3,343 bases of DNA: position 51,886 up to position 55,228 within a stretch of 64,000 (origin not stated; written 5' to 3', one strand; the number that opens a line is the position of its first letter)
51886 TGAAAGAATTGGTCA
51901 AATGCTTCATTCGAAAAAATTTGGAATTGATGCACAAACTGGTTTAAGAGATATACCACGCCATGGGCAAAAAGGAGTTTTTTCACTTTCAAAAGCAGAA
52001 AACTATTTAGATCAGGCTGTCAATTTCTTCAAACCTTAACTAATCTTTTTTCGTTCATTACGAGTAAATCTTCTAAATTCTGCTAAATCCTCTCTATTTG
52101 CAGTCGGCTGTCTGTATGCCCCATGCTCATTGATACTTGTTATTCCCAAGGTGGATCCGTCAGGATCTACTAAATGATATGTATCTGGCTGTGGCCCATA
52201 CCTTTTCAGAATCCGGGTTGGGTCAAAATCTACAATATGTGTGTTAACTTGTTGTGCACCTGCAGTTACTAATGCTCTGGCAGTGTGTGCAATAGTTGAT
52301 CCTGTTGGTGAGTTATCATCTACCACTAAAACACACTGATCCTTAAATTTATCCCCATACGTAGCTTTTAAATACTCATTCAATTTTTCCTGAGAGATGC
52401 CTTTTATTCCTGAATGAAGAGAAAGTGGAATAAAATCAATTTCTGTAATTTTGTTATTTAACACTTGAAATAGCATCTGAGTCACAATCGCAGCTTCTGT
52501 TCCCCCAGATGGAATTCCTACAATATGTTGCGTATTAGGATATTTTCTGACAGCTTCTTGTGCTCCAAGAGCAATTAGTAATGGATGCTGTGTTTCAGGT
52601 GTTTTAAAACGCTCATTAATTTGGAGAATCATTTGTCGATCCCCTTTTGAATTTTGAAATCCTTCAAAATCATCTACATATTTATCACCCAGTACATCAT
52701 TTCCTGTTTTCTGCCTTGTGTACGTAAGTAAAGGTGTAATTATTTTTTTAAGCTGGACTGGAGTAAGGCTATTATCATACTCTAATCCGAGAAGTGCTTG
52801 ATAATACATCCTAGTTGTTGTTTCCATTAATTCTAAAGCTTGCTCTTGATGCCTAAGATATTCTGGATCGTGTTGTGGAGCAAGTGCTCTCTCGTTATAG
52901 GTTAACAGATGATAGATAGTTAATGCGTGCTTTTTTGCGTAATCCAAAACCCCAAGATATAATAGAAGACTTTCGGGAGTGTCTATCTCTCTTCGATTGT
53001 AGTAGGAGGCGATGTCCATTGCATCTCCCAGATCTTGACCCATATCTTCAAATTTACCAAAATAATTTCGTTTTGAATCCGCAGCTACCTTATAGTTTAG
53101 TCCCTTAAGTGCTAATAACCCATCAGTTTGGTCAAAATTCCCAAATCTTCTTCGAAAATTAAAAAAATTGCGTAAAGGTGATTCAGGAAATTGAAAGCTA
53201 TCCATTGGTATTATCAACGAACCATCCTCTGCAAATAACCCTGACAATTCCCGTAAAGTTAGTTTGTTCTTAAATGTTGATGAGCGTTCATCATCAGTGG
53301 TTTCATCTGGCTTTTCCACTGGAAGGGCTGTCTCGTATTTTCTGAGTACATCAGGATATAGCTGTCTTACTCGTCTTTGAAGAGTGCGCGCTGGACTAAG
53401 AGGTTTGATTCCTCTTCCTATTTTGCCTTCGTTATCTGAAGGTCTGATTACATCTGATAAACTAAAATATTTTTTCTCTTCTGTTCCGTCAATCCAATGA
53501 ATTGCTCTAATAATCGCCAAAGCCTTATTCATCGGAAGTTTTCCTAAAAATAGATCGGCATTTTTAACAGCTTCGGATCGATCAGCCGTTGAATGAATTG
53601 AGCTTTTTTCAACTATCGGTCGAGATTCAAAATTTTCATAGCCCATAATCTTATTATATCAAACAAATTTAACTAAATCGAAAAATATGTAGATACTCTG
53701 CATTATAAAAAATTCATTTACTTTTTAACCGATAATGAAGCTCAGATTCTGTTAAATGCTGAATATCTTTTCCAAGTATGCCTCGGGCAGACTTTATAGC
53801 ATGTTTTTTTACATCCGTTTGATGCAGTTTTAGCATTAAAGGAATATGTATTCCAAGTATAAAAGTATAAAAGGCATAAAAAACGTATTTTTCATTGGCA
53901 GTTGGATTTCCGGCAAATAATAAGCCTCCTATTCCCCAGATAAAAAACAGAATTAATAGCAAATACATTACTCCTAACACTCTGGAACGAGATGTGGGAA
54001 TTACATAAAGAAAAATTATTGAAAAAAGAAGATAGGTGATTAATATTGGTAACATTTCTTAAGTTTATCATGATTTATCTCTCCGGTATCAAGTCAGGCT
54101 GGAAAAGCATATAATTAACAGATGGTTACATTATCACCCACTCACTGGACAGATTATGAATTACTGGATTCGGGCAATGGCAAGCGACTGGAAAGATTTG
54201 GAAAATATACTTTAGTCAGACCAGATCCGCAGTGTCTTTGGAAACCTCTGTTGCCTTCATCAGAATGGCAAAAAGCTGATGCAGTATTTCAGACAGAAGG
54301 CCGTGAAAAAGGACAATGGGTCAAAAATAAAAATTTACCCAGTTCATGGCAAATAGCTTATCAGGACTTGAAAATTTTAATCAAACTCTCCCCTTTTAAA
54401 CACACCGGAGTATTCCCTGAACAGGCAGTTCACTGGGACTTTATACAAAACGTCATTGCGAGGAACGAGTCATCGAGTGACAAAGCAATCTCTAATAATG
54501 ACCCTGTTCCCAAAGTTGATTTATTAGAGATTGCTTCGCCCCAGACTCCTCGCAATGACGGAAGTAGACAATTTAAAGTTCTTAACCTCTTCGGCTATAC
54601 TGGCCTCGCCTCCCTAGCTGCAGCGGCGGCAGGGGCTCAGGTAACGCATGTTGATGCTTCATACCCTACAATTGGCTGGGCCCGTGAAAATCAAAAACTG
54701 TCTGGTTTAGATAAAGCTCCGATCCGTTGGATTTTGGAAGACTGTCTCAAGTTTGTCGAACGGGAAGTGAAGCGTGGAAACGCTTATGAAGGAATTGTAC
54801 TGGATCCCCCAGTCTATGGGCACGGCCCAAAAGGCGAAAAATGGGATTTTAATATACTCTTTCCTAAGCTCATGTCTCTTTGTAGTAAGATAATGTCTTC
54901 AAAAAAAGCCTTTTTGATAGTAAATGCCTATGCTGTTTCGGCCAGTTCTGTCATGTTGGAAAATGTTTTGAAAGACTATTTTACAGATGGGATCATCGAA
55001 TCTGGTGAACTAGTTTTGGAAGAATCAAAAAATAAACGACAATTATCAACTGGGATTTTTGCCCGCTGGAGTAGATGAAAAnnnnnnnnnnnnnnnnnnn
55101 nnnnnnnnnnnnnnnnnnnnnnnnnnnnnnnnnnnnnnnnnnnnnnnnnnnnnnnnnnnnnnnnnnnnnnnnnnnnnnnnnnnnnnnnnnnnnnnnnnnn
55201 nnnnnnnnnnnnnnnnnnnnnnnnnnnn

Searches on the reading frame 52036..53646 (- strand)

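Call 65: search_protein_families(library=pfam, proteins=[window:52036-53646:-], max_evalue=0.001)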
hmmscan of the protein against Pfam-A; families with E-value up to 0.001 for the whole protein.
window:52036-53646:- (536 aa): 1 family
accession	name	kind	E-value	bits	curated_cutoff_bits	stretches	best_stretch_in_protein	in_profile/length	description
PF00156.33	Pribosyltran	-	0.00025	20.8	26.3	1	374-476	32-127/158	Phosphoribosyl transferase domain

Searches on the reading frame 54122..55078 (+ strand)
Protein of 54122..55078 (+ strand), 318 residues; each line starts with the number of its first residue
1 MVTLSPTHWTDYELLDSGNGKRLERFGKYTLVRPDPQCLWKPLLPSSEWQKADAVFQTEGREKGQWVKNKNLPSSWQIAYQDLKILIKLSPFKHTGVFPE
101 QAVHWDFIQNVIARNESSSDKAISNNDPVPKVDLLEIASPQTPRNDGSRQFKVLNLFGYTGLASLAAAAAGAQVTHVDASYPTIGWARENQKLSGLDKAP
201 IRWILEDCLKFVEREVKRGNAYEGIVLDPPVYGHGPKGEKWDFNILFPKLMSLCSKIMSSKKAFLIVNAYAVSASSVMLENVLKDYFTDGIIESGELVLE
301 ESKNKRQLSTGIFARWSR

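Call 65: search_protein_families(library=pfam, proteins=[window:54122-55078:+], max_evalue=0.001)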
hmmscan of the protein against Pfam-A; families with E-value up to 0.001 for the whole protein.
window:54122-55078:+ (318 aa): 1 family
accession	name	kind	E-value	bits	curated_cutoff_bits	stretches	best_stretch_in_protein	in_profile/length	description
PF10672.15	Methyltrans_SAM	-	1.2e-09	38.2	27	1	149-273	123-244/286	S-adenosylmethionine-dependent methyltransferase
